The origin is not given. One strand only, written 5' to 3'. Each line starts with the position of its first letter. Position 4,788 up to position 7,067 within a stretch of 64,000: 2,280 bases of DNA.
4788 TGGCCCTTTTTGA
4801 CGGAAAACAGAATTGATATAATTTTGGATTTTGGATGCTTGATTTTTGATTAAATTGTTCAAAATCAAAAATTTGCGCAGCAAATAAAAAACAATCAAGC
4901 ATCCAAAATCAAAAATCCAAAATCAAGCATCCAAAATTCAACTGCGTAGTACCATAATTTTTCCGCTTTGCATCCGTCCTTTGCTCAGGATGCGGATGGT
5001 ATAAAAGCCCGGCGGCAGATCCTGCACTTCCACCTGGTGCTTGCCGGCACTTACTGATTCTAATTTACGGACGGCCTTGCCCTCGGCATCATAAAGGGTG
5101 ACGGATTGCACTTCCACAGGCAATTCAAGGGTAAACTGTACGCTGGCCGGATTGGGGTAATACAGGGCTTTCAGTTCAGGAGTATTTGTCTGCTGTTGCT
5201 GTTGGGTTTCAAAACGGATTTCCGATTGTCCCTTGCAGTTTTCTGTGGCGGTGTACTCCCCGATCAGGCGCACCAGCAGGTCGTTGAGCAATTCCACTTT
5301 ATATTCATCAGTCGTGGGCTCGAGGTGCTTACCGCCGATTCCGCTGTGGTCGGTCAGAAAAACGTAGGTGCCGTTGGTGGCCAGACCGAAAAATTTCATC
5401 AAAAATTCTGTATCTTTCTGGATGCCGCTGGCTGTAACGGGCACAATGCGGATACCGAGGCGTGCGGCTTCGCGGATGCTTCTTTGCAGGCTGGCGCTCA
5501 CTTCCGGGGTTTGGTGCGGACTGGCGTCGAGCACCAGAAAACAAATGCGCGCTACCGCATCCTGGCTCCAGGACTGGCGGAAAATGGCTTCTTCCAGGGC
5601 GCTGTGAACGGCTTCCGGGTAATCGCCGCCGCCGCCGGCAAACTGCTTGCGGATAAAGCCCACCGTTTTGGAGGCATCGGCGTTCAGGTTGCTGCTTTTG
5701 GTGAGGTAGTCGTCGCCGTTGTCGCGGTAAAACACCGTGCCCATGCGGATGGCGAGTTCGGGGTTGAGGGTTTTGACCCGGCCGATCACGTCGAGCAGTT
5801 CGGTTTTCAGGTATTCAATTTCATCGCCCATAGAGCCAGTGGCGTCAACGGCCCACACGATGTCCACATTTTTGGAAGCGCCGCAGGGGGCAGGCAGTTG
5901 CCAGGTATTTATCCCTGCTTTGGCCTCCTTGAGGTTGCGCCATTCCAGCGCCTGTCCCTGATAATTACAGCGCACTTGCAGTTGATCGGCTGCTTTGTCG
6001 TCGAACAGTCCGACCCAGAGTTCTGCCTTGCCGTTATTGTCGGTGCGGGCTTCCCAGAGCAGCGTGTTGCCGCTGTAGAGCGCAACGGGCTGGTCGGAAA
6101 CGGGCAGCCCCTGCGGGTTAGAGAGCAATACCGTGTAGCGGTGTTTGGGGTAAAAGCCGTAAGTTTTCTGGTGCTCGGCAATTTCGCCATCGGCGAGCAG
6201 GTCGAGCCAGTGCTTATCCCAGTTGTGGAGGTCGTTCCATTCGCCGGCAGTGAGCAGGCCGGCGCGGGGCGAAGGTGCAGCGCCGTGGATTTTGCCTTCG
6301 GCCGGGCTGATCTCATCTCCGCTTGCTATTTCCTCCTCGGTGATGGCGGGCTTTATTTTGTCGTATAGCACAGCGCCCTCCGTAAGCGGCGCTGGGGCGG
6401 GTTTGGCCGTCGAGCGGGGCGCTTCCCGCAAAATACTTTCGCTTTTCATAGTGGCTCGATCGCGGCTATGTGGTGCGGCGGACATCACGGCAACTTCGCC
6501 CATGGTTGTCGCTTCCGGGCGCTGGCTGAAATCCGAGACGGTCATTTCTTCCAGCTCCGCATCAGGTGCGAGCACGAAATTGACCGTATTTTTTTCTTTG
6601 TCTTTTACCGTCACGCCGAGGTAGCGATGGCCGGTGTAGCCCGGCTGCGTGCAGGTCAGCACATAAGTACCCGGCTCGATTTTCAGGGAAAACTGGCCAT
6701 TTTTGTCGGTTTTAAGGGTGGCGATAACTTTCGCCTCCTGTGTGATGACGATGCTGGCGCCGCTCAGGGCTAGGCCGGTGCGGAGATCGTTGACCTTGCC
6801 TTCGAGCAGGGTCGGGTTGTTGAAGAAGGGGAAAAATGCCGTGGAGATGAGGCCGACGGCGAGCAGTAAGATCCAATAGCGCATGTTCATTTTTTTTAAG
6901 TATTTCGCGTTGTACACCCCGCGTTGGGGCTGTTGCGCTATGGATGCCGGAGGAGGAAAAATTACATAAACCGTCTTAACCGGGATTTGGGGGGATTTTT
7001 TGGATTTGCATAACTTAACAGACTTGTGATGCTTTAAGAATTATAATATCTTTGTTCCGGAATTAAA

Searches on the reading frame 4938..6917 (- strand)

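Call 9: search_protein_families(library=padloc, proteins=[window:4938-6917:-], max_evalue=0.01)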
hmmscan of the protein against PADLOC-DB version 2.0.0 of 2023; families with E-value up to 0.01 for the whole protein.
window:4938-6917:- (659 aa): 0 families

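Call 35: search_protein_families(library=pfam, proteins=[window:4938-6917:-], max_evalue=0.00001)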
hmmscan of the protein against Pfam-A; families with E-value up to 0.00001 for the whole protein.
window:4938-6917:- (659 aa): 6 families
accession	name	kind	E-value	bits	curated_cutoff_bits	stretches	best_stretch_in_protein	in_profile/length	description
PF13620.12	CarboxypepD_reg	-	6.8e-17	62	32.3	1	38-116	2-81/82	Carboxypeptidase regulatory-like domain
PF13715.12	CarbopepD_reg_2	-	2.5e-10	40.7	32.2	1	39-127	2-88/88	CarboxypepD_reg-like domain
PF18962.6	Por_Secre_tail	-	3.1e-10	40.6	27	1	587-656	2-75/75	Secretion system C-terminal sorting domain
PF17802.7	SpaA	-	3.6e-09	37.1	23.1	0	44-112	9-85/91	Prealbumin-like fold domain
PF11974.14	bMG3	-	8.5e-07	29.3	34.9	0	41-81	18-59/103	Bacterial alpha-2-macroglobulin MG3 domain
PF00092.34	VWA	-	4.9e-06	27.3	23.8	1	352-520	1-161/174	von Willebrand factor type A domain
